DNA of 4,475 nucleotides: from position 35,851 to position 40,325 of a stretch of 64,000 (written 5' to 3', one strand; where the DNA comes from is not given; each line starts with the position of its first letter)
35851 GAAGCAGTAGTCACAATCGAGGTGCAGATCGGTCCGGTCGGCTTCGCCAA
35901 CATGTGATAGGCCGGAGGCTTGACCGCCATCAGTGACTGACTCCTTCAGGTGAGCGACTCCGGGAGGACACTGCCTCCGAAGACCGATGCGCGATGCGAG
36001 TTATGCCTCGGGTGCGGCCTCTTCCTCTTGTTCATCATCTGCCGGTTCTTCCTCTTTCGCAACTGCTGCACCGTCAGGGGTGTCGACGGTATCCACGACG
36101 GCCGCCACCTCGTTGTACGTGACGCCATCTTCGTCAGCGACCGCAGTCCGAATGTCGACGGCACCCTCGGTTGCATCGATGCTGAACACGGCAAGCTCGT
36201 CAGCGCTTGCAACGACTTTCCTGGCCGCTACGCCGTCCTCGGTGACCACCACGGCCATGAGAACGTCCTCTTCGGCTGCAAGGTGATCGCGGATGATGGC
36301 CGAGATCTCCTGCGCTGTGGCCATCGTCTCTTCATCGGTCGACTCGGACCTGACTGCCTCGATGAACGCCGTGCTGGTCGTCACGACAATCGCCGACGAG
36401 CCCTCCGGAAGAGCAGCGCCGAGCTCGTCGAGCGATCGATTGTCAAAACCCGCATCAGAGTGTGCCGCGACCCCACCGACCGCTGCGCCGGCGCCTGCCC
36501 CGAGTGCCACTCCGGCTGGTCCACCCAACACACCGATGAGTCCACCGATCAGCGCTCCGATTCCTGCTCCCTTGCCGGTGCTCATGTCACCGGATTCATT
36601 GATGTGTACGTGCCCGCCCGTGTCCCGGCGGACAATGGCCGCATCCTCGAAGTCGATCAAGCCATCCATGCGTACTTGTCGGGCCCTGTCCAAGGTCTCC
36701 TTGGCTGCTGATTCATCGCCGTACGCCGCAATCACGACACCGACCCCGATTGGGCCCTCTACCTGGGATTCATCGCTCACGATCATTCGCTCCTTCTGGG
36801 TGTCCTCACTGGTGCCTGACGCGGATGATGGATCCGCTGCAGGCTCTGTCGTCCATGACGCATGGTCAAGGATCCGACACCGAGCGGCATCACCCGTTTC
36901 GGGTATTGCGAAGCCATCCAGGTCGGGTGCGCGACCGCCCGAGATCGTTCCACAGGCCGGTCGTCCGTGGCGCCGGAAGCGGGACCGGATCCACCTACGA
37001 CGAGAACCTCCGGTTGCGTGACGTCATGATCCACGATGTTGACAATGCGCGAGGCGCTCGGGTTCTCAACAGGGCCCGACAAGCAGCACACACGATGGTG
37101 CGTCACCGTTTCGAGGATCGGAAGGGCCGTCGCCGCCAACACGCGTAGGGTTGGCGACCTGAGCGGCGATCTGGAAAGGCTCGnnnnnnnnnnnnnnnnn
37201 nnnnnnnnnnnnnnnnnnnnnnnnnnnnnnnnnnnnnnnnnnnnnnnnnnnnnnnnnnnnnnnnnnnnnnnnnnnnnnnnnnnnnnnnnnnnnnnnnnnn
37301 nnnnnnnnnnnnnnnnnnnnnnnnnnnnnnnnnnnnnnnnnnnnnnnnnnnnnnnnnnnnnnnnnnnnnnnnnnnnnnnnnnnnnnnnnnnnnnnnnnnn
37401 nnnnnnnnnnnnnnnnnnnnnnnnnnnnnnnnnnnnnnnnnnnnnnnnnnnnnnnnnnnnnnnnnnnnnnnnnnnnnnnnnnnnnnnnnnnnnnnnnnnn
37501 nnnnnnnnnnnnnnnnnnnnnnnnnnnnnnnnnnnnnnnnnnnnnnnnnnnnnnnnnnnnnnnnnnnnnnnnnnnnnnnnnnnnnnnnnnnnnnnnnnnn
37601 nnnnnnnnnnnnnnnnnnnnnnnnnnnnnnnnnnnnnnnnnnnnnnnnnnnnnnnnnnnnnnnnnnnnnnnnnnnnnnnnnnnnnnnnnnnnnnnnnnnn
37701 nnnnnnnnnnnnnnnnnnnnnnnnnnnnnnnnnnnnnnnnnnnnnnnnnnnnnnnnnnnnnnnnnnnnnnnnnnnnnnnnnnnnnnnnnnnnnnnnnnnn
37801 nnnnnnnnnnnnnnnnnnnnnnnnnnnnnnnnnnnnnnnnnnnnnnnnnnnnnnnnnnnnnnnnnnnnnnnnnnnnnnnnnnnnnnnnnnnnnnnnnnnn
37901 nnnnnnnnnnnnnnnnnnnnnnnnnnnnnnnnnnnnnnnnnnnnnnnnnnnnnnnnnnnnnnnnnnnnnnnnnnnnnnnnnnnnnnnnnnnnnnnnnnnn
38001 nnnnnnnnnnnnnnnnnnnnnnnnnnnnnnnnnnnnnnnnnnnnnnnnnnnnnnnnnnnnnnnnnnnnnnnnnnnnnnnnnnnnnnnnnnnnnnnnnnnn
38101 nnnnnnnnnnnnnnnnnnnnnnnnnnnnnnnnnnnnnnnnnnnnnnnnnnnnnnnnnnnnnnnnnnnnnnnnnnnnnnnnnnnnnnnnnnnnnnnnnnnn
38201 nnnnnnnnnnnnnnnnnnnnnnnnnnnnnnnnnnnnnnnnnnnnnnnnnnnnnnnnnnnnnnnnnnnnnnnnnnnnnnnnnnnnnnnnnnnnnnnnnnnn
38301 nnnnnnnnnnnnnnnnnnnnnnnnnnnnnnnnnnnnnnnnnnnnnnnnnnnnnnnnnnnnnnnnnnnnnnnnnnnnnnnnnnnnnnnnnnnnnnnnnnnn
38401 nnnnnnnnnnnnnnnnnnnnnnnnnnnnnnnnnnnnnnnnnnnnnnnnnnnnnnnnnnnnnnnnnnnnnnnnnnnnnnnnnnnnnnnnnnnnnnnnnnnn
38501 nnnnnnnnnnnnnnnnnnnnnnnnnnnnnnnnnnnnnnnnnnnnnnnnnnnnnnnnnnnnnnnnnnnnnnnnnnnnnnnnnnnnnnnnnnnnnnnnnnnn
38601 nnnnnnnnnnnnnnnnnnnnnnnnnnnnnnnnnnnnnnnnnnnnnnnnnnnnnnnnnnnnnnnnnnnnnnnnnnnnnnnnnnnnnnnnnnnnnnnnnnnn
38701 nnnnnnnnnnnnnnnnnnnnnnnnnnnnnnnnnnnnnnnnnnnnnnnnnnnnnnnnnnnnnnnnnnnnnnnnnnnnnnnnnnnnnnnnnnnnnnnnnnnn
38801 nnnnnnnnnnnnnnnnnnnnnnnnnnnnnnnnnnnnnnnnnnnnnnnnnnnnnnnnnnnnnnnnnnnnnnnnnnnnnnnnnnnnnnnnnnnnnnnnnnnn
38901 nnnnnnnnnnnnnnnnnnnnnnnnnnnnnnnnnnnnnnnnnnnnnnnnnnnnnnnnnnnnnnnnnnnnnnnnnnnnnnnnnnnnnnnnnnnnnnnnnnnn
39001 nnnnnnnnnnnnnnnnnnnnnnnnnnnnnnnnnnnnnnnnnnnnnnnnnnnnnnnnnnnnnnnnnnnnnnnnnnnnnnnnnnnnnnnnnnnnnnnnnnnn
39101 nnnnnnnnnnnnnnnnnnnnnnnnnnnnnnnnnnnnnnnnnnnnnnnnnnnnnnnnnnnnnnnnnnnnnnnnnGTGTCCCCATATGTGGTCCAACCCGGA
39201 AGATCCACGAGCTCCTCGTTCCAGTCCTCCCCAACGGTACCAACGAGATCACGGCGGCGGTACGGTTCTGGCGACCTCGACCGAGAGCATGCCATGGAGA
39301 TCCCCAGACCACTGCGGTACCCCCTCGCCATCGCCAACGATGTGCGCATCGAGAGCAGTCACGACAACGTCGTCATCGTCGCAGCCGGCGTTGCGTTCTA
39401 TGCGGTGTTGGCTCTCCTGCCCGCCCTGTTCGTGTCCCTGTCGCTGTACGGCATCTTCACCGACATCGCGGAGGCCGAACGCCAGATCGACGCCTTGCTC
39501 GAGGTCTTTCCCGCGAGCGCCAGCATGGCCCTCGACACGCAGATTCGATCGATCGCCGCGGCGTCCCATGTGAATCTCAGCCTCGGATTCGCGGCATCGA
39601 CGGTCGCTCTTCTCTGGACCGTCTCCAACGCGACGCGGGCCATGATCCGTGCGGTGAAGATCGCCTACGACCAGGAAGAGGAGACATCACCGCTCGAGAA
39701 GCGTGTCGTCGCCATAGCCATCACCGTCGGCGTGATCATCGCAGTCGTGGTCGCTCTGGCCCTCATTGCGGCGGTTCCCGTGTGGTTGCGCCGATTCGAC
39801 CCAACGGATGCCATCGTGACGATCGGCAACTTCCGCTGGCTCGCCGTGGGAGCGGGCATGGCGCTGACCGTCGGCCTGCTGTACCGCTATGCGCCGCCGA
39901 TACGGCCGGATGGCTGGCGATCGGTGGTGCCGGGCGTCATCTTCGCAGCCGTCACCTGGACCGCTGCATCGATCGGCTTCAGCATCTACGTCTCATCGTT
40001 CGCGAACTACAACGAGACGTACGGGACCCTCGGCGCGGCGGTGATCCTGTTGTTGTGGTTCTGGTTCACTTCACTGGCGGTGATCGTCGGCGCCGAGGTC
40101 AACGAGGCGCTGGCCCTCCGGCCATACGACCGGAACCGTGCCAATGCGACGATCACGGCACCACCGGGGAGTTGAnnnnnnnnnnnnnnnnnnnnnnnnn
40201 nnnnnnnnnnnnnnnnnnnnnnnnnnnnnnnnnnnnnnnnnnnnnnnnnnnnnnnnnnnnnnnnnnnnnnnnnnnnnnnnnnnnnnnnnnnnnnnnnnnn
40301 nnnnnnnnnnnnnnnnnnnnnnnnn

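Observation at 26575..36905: Recurring palindrome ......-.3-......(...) upstream of DUF1269-like, SulP, LAL-regulator/AI-2E and lipoprotein genes: a candidate uncharacterised regulon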

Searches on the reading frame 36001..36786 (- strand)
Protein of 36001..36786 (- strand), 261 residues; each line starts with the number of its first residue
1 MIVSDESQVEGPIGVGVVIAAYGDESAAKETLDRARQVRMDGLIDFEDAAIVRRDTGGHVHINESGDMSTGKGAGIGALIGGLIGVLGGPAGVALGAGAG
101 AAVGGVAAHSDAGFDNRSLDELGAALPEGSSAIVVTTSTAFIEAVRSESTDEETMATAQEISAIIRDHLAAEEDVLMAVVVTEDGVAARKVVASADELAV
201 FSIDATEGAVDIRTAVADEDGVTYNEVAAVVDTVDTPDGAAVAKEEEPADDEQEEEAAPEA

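Call 6: search_protein_families(library=pfam, proteins=[window:36001-36786:-], max_evalue=0.01)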
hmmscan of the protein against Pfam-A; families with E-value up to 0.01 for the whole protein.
window:36001-36786:- (261 aa): 3 families
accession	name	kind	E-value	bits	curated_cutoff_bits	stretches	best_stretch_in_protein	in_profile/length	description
PF06897.17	DUF1269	-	8.4e-10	39.3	26.9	1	76-158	3-84/100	Protein of unknown function (DUF1269)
PF13441.11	Gly-zipper_YMGG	-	0.00094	19.3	28.9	1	70-108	7-43/45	YMGG-like Gly-zipper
PF25215.1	HVO_B0008_C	-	0.0029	17.9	27.4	1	11-43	9-42/51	HVO_B0008 C-terminal domain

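Call 11: find_encoding_contigs(protein=window:36001-36786:-, flank=10000, max_places=10)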
Protein window:36001-36786:- (261 aa): no gene with exactly this product is on record in the collection.

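Call 12: find_homologous_proteins(query=window:36001-36786:-)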
Query window:36001-36786:- (261 aa): 533 proteins with E <= 0.001 among 8000 candidates; the best 120 are listed.
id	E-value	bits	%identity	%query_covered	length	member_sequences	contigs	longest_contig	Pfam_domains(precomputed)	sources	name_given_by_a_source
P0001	4.4e-148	509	99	100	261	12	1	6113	PF06897.18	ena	-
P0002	3.1e-121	421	86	95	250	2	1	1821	PF06897.18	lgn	-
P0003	6.9e-71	257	60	89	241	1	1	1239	PF06897.18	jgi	jgi:uncharacterized membrane protein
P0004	8.6e-71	256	59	84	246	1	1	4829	PF06897.18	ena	-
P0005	2.9e-70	255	59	84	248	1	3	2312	PF06897.18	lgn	-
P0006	3.1e-70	255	56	96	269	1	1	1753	PF06897.18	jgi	-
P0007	7.3e-70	253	55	97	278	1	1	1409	PF06897.18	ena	-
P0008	1.3e-69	253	56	92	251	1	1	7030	PF06897.18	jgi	jgi:uncharacterized membrane protein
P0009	2.4e-69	252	56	96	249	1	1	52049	PF06897.18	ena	-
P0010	6.6e-69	250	61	81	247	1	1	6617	PF06897.18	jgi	jgi:uncharacterized membrane protein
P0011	9.1e-69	250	60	88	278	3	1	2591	PF06897.18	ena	-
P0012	1.9e-68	249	56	97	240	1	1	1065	PF06897.18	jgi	jgi:uncharacterized membrane protein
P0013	2.4e-68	248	58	84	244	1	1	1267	PF06897.18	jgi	jgi:uncharacterized membrane protein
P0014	2.6e-68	248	56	98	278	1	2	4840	PF06897.18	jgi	jgi:uncharacterized membrane protein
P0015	4.1e-68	248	55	97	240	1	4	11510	PF06897.18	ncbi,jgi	ncbi:MAG: DUF1269 domain-containing protein [Anaerolineales bacterium]|jgi:uncharacterized membrane 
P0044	2.6e-65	238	55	98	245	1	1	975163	PF06897.18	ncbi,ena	-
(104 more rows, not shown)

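Call 13: find_encoding_contigs(protein=P0001, flank=10000, max_places=5)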
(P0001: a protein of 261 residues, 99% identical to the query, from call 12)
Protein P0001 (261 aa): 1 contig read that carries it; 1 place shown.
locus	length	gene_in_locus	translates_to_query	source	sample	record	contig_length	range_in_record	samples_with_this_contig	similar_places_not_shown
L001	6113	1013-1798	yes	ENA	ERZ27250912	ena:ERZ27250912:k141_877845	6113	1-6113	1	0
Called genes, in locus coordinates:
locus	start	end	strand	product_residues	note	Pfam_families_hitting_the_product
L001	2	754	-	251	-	?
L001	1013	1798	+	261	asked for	PF06897:DUF1269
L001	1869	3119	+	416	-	PF04055:Radical_SAM, PF13186:SPASM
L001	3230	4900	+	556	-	PF00916:Sulfate_transp, PF01740:STAS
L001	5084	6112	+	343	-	?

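Call 14: find_encoding_contigs(protein=P0002, flank=10000, max_places=5)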
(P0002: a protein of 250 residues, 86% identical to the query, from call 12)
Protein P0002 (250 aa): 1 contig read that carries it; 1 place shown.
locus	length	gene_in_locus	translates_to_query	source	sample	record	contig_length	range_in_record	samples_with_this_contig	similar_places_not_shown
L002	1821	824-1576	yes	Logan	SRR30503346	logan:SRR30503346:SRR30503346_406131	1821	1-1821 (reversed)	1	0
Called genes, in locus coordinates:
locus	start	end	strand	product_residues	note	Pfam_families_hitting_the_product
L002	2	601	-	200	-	?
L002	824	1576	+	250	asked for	PF06897:DUF1269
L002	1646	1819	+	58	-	?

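Call 15: find_encoding_contigs(protein=P0044, flank=10000, max_places=5)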
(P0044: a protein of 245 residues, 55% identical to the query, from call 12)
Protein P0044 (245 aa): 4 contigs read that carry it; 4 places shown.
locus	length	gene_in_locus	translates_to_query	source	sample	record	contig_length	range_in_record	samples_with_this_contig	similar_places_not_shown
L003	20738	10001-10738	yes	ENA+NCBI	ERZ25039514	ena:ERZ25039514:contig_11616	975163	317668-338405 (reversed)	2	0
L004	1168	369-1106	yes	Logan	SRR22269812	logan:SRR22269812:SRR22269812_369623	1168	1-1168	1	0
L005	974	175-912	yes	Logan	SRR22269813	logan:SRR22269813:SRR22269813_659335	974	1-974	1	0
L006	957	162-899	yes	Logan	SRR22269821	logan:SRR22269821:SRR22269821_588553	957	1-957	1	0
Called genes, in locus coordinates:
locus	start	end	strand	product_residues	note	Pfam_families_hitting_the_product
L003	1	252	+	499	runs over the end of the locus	PF06863:DUF1254, PF06742:DUF1214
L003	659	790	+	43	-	-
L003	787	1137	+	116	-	PF01548:DEDD_Tnp_IS110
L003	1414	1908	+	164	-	PF02371:Transposase_20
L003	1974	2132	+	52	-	-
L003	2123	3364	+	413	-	PF00884:Sulfatase, PF16347:SGSH_C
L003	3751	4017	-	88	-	-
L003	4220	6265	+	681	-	PF00884:Sulfatase, PF16347:SGSH_C (faint)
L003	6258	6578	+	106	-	-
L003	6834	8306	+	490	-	PF06863:DUF1254, PF06742:DUF1214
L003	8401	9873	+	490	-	PF06863:DUF1254, PF06742:DUF1214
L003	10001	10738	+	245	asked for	PF06897:DUF1269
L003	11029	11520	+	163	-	-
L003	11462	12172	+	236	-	PF06863:DUF1254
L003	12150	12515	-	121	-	-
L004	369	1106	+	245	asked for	PF06897:DUF1269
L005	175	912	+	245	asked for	PF06897:DUF1269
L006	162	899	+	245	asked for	PF06897:DUF1269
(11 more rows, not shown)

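Call 53: search_protein_families(library=pfam, proteins=[L001:5084-6112:+], max_evalue=0.01)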
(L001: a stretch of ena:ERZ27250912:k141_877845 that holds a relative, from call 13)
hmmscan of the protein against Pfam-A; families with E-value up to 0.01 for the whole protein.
L001:5084-6112:+ (343 aa): 1 family
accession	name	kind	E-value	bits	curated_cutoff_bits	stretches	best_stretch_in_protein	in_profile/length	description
PF00884.28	Sulfatase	-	3.8e-48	164.8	25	1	46-343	1-232/301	Sulfatase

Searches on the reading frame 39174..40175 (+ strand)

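Call 8: search_protein_families(library=pfam, proteins=[window:39174-40175:+], max_evalue=0.01)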
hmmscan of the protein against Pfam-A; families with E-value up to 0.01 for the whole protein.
window:39174-40175:+ (333 aa): 1 family
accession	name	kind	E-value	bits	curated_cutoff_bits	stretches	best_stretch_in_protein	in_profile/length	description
PF03631.20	Virul_fac_BrkB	-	3e-54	184.8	33.7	1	63-314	2-256/259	Virulence factor BrkB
